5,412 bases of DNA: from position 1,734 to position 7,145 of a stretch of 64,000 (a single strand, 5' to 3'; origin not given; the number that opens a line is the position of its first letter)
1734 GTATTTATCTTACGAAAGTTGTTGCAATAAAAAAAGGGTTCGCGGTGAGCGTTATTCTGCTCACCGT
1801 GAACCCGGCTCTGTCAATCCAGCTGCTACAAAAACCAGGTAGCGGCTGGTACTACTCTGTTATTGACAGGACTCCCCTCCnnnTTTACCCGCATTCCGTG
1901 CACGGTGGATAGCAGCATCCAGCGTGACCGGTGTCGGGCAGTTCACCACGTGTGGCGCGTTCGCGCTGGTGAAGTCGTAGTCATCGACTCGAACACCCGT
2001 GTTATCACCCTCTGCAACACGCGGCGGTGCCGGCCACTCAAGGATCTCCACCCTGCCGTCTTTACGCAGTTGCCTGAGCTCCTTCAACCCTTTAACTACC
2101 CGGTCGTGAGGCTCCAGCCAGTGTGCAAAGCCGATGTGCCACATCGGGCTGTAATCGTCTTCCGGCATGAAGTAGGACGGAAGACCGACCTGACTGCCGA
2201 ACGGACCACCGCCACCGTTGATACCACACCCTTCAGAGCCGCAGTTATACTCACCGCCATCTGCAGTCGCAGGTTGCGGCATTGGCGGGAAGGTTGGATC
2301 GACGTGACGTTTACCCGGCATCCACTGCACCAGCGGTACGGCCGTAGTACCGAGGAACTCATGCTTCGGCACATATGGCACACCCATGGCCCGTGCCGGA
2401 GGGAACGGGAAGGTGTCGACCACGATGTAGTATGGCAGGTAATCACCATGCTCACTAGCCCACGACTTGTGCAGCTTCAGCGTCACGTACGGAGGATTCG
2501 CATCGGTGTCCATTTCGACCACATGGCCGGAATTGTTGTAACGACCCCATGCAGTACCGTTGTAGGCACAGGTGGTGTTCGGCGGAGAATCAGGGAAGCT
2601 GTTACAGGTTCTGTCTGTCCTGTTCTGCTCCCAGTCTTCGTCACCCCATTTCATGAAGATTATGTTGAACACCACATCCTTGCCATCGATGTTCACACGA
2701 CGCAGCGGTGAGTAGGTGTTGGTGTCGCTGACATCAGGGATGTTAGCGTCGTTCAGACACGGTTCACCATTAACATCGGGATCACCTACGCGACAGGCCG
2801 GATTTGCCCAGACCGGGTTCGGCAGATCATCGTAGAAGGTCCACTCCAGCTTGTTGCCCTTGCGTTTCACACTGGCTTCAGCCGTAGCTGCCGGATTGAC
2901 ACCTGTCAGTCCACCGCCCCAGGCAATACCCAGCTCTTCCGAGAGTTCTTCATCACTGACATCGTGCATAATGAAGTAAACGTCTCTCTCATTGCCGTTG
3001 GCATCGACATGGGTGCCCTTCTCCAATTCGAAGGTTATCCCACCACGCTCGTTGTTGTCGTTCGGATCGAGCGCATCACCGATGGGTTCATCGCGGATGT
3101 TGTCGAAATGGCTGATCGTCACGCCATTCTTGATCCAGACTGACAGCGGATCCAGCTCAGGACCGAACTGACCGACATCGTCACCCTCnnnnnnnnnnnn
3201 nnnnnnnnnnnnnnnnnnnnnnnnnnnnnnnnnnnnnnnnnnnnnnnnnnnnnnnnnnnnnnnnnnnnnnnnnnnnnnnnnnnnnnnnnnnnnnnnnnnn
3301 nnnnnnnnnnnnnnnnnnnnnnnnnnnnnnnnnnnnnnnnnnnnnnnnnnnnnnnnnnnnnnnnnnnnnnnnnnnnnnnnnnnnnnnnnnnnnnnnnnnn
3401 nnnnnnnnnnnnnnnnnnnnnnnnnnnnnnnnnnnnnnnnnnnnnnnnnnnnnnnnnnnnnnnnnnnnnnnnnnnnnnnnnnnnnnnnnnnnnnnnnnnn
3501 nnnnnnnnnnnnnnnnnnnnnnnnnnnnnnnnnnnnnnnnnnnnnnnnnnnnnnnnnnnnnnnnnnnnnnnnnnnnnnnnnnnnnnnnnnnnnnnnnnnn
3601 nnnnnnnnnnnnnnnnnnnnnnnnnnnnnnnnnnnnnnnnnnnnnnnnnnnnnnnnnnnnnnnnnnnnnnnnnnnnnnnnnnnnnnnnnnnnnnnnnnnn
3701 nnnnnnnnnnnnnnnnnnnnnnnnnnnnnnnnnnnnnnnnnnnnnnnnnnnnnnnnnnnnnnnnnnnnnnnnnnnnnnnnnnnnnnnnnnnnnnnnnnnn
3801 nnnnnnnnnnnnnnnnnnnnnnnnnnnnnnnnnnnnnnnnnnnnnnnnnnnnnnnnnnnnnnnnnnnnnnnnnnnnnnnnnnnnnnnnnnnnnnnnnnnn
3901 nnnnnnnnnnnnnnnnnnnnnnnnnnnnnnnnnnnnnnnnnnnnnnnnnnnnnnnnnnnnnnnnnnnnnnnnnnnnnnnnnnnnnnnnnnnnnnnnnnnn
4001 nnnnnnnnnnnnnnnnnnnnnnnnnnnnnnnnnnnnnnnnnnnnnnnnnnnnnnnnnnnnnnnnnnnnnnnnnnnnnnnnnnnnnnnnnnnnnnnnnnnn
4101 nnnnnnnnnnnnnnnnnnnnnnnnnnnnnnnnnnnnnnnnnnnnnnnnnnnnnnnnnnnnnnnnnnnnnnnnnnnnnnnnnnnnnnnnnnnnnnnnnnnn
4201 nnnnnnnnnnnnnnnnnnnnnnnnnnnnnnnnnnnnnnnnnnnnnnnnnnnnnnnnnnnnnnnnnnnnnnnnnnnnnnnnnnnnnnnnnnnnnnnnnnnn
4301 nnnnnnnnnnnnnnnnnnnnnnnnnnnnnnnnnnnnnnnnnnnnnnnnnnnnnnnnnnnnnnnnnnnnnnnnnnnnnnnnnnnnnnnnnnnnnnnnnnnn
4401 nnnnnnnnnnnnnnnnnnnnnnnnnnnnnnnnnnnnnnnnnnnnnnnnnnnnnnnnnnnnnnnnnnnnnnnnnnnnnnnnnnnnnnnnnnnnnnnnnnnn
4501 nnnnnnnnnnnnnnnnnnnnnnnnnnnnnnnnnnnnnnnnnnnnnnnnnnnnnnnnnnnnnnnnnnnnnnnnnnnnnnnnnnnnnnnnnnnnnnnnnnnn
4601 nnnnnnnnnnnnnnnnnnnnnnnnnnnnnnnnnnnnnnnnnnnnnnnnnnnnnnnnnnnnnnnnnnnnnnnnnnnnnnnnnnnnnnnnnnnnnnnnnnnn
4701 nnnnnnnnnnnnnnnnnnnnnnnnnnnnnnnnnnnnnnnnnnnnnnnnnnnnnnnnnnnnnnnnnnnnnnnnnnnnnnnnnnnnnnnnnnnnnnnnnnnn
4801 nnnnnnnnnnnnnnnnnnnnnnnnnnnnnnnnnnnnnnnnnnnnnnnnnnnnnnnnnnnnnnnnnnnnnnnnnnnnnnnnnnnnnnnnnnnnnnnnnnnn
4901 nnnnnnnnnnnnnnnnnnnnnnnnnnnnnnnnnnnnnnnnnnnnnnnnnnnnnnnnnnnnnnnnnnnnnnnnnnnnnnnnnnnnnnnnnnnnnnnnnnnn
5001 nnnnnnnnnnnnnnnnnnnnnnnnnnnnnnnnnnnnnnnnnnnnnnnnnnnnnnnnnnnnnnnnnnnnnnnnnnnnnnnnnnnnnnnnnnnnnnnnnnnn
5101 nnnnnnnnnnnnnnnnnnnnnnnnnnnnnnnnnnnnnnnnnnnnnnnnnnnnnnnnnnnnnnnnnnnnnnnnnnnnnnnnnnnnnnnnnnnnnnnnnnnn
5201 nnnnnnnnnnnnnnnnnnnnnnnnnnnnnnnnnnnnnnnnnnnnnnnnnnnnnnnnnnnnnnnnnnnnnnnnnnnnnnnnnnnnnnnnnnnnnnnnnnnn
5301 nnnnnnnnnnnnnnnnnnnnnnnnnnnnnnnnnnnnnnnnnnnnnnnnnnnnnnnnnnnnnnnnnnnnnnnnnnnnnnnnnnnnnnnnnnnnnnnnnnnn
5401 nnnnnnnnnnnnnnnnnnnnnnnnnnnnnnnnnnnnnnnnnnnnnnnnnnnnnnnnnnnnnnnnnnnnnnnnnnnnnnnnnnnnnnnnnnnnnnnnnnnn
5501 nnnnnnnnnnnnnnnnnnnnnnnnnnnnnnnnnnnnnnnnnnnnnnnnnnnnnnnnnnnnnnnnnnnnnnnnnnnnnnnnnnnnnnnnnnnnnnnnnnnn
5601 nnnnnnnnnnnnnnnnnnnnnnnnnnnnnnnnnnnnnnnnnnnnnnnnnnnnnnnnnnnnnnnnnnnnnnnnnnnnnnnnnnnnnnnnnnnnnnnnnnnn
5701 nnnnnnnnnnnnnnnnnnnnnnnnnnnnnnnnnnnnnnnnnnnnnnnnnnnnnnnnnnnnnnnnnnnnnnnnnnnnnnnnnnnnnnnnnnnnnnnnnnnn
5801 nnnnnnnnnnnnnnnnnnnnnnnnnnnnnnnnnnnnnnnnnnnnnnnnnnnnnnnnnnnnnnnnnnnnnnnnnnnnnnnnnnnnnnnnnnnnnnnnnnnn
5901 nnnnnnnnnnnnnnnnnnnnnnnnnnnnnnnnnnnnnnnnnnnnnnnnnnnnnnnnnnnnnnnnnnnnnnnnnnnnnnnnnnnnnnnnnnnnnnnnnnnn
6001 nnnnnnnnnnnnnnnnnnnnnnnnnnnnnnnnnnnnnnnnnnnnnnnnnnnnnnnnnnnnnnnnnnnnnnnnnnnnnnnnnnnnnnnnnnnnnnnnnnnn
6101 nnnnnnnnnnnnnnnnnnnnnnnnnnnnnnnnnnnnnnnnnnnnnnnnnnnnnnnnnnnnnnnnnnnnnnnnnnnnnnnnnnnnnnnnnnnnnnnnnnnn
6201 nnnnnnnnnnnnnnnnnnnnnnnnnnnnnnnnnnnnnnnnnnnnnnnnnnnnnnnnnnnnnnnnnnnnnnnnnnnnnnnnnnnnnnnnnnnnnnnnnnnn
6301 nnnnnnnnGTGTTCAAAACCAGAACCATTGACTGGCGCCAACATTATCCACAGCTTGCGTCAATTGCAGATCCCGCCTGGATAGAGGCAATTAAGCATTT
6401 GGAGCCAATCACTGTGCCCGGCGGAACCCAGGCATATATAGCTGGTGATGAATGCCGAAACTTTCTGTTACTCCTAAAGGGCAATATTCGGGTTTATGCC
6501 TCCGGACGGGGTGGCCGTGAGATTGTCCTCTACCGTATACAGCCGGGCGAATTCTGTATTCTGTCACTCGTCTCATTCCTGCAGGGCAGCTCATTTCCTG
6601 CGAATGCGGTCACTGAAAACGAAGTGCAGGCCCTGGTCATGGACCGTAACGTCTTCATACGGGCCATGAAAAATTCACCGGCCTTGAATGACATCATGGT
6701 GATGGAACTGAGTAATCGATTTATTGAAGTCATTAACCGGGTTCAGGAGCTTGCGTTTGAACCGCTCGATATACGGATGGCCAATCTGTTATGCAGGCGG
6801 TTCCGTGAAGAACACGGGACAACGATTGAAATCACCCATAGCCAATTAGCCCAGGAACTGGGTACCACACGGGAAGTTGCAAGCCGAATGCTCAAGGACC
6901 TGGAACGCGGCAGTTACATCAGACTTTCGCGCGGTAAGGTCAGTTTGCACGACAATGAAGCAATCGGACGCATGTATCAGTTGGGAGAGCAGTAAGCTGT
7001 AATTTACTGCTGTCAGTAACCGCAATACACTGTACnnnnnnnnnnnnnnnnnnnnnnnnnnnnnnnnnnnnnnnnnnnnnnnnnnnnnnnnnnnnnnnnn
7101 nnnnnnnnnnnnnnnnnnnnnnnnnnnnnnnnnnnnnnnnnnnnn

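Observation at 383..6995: Giant lipoprotein multicopper oxidase with a dedicated Sco-cytochrome c-PCuAC chaperone fusion and a divergent Crp/Fnr regulator: candidate extracellular metal-oxidase system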

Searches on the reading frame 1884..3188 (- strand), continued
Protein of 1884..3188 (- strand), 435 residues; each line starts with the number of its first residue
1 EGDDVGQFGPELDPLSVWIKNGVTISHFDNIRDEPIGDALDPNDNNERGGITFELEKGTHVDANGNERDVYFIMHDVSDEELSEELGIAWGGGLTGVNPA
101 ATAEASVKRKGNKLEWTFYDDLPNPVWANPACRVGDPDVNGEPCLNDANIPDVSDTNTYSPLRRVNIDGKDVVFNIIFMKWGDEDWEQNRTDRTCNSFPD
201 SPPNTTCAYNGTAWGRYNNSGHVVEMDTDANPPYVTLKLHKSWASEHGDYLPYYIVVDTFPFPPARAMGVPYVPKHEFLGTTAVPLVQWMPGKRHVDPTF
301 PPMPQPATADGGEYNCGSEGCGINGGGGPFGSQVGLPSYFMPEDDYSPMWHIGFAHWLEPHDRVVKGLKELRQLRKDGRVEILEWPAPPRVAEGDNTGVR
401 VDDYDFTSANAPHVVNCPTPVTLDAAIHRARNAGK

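Call 97: find_encoding_contigs(protein=P0389, flank=6000, max_places=1)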
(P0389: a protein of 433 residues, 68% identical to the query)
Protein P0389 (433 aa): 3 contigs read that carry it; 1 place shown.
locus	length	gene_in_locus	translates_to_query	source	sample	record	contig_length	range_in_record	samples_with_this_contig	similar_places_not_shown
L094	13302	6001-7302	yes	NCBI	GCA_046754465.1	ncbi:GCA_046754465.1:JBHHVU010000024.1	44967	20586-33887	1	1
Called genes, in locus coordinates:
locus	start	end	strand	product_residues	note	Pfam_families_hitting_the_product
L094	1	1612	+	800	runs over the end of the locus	PF07719:TPR_2 (faint), PF13174:TPR_6 (faint), PF13428:TPR_14 (faint), PF13432:TPR_16 (faint), PF14559:TPR_19 (faint), PF23914:TPR_CcmH_CycH (faint), PF13371:TPR_9 (faint), PF13429:TPR_15 (weak), +1 more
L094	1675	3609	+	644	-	PF13181:TPR_8 (faint), PF07719:TPR_2 (faint), PF23914:TPR_CcmH_CycH (weak), PF14559:TPR_19 (weak)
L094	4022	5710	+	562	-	PF13432:TPR_16 (weak)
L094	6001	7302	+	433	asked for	PF24298:DUF7482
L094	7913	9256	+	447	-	PF13492:GAF_3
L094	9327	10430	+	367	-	-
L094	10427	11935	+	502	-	PF11997:DUF3492, PF13579:Glyco_trans_4_4 (faint), PF20706:GT4-conflict (faint), PF13439:Glyco_transf_4 (weak), PF00534:Glycos_transf_1, PF13692:Glyco_trans_1_4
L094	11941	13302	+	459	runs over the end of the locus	PF16933:PelG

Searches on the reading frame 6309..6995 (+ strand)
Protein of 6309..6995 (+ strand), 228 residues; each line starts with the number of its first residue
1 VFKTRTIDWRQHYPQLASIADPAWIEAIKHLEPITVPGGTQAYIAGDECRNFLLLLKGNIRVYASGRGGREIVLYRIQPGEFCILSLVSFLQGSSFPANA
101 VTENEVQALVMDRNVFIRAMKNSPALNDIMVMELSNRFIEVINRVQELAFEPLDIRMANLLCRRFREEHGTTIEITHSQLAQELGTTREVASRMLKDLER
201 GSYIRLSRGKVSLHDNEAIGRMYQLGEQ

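Call 3: search_protein_families(library=pfam, proteins=[window:6309-6995:+], max_evalue=0.01)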
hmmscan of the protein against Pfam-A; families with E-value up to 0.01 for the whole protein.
window:6309-6995:+ (228 aa): 4 families
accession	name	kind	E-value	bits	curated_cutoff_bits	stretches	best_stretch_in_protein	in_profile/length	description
PF00027.35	cNMP_binding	-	2.3e-12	47.2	27.5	1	42-122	10-88/89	Cyclic nucleotide-binding domain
PF13545.12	HTH_Crp_2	-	3.1e-12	46.7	27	1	156-218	2-66/70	Crp-like helix-turn-helix domain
PF00325.26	Crp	-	7.5e-05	22.8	21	1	175-201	3-29/32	Bacterial regulatory proteins, crp family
PF12802.13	MarR_2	-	0.002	18.7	27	1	172-206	20-52/61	MarR family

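Call 4: search_protein_families(library=ncbifam, proteins=[window:6309-6995:+], max_evalue=0.01)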
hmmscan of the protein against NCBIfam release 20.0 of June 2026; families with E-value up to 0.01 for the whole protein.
window:6309-6995:+ (228 aa): 7 families
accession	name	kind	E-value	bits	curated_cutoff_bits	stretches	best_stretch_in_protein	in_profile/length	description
NF008732.0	PRK11753.1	equivalog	6.3e-13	48.7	266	1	39-210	31-206/214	cAMP-activated global transcriptional regulator CRP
NF006901.0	PRK09392.1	equivalog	8.4e-13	48.2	211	1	43-222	41-220/236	transcriptional activator FtrB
TIGR03697.1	NtcA_cyano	equivalog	9.2e-13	48.4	244.95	1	42-222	4-191/193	global nitrogen regulator NtcA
NF010499.0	PRK13918.1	equivalog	5.5e-10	39.1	274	1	56-222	36-200/205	CRP/FNR family transcriptional regulator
NF052518.1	TransRegLdrP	equivalog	8.7e-08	32.4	300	1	42-221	10-186/195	transcriptional regulator LdrP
NF058543.1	ActPatMycb56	equivalog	7.7e-05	21.7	460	1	28-145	16-129/317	acetyltransferase Pat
NF010762.0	PRK14165.1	equivalog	0.0074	15.6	279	0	171-205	19-53/224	winged helix-turn-helix domain-containing protein/riboflavin kinase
